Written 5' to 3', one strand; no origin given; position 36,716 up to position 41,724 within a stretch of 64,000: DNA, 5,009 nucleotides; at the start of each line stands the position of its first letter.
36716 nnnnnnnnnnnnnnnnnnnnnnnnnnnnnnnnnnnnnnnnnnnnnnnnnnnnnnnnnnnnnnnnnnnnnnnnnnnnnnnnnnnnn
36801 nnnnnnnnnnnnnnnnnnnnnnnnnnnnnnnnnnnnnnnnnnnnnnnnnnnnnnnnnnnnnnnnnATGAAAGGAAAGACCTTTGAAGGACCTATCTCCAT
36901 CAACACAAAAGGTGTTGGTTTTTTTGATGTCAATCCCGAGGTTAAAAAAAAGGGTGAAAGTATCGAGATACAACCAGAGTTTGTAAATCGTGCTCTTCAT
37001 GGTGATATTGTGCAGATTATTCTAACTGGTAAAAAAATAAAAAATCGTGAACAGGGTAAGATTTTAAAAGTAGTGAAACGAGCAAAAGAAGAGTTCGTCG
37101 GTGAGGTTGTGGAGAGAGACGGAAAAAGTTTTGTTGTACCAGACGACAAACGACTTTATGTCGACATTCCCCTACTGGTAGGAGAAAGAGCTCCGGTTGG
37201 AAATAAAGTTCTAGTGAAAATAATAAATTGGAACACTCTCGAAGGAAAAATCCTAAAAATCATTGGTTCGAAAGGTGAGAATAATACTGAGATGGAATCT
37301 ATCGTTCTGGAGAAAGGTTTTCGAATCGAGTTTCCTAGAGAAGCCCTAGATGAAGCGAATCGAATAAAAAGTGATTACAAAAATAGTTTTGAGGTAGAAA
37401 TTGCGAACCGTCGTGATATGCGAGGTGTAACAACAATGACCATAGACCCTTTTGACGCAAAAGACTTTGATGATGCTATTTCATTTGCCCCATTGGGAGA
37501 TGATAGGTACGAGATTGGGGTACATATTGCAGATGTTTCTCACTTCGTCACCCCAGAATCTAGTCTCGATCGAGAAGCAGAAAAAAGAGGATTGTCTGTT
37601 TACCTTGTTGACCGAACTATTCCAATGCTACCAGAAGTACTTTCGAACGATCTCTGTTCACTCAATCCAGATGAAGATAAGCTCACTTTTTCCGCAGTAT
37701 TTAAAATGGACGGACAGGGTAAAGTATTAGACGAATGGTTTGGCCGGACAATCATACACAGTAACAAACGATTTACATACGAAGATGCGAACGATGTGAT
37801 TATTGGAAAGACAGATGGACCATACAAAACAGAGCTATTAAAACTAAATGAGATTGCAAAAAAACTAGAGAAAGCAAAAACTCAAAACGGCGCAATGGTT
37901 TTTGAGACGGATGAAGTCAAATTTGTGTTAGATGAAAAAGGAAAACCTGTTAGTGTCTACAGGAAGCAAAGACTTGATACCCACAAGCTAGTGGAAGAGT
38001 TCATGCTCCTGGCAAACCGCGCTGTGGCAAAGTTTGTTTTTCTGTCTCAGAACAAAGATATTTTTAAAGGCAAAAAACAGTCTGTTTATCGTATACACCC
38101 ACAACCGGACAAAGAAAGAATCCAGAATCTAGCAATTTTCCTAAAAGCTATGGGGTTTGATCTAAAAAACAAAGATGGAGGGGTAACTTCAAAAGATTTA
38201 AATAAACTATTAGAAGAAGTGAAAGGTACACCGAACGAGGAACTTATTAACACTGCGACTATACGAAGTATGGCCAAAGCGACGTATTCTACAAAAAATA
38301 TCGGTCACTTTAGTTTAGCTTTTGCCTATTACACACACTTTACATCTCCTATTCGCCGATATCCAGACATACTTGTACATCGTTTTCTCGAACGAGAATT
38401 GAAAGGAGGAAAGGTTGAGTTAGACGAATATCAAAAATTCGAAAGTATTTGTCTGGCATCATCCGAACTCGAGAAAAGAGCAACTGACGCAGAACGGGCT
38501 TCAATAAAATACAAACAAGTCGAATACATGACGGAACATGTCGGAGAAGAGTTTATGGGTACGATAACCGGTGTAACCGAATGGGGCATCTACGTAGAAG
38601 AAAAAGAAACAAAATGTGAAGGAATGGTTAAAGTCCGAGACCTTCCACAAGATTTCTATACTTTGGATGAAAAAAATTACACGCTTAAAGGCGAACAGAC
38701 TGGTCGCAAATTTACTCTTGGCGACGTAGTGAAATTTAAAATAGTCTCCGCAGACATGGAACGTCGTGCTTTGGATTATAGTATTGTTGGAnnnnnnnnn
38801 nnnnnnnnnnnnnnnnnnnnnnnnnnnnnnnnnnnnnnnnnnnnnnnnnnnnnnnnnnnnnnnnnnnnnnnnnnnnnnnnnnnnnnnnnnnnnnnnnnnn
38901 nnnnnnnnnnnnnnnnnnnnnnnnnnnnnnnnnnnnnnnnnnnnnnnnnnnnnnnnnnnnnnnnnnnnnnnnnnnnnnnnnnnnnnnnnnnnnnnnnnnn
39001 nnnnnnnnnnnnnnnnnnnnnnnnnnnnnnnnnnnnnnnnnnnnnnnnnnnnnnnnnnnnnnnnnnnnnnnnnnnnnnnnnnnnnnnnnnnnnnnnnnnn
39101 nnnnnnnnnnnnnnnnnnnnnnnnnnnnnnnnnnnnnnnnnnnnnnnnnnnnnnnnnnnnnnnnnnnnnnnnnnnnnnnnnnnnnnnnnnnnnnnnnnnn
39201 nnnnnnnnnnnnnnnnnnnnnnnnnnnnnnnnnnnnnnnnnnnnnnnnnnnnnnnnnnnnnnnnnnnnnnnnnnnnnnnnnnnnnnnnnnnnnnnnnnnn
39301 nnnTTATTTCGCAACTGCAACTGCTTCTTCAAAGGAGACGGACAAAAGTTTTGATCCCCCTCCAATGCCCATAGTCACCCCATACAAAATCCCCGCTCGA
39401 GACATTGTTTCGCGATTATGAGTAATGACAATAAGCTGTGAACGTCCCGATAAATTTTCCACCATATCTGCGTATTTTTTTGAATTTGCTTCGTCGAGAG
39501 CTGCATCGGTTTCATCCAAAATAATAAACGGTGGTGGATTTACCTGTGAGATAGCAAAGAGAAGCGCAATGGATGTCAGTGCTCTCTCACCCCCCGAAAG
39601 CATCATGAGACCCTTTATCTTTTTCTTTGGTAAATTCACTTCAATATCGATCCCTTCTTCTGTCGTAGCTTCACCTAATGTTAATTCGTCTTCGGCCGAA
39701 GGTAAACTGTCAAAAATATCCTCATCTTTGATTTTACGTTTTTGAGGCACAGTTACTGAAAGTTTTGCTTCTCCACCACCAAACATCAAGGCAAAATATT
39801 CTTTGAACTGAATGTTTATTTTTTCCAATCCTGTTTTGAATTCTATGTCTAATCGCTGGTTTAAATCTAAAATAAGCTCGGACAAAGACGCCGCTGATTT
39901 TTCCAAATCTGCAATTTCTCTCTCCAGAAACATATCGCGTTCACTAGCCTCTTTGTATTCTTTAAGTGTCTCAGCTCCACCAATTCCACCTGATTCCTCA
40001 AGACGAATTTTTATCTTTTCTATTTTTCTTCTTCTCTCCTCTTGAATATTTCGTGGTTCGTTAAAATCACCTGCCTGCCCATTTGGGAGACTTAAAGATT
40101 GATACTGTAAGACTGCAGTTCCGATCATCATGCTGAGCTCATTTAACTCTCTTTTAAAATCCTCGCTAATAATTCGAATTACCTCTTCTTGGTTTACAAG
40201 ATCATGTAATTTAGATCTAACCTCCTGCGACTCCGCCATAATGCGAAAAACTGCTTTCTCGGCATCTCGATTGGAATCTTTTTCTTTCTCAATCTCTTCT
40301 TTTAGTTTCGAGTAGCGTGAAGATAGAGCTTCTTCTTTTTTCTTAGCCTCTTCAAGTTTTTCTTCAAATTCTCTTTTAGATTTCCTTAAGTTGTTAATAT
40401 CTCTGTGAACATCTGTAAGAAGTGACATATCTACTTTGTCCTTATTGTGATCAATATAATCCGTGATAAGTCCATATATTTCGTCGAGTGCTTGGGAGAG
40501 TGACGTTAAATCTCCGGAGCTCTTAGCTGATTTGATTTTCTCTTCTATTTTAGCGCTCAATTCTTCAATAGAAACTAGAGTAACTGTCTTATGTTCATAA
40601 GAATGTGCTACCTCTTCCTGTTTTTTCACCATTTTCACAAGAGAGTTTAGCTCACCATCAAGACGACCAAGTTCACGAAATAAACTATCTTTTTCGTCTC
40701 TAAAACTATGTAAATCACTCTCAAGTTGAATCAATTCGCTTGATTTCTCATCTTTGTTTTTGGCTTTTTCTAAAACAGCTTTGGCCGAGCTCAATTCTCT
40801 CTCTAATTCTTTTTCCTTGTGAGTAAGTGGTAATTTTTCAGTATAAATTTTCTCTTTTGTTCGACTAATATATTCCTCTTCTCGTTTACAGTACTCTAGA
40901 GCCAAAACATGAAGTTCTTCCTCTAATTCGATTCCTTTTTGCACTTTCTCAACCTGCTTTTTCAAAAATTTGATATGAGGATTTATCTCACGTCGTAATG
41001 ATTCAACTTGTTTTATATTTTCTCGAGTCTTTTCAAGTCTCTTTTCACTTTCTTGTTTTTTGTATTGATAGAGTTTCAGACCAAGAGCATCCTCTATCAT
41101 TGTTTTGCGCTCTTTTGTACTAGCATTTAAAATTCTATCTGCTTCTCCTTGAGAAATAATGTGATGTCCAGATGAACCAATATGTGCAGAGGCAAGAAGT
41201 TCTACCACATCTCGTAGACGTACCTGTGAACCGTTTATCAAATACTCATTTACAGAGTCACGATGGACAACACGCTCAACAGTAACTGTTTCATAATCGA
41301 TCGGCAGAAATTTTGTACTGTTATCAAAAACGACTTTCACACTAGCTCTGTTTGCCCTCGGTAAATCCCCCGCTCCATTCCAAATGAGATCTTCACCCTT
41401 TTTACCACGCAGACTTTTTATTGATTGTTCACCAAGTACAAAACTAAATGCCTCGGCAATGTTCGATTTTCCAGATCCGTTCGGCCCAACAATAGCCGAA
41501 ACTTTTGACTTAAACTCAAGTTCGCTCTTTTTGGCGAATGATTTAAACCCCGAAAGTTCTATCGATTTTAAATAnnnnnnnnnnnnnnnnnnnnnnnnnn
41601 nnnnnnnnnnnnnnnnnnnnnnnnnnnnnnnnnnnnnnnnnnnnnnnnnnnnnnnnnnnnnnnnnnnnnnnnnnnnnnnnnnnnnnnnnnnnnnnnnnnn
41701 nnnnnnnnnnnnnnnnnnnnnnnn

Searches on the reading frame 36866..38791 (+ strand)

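Call 9: search_protein_families(library=pfam, proteins=[window:36866-38791:+], max_evalue=0.00001)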
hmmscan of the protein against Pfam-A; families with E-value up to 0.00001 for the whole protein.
window:36866-38791:+ (642 aa): 4 families
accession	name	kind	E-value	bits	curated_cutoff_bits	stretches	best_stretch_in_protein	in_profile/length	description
PF00773.25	RNB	-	2e-111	372.8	29.3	1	182-512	1-324/326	RNB domain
PF17876.7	CSD2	-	1.2e-16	60.9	26.2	1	89-157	1-74/74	Cold shock domain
PF00575.29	S1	-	2.8e-08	34.4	22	1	559-640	4-73/74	S1 RNA binding domain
PF08206.17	OB_RNB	-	5.3e-06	26.5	24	0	8-69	1-58/58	Ribonuclease B OB domain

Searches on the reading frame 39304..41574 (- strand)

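Call 9: search_protein_families(library=pfam, proteins=[window:39304-41574:-], max_evalue=0.00001)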
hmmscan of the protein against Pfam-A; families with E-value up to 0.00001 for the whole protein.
window:39304-41574:- (756 aa): 4 families
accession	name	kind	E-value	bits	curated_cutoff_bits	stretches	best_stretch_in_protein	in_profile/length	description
PF02463.25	SMC_N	-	1.2e-65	221.5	40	1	1-735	1-213/220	RecF/RecN/SMC N terminal domain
PF13476.12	AAA_23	-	3.8e-12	47.7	27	1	4-234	1-158/201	AAA domain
PF13304.12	AAA_21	-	8.2e-08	33.1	27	0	26-49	2-25/304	AAA domain, putative AbiEii toxin, Type IV TA system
PF13175.12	AAA_15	-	2.6e-06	27.8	32.1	0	2-436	3-266/374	AAA ATPase domain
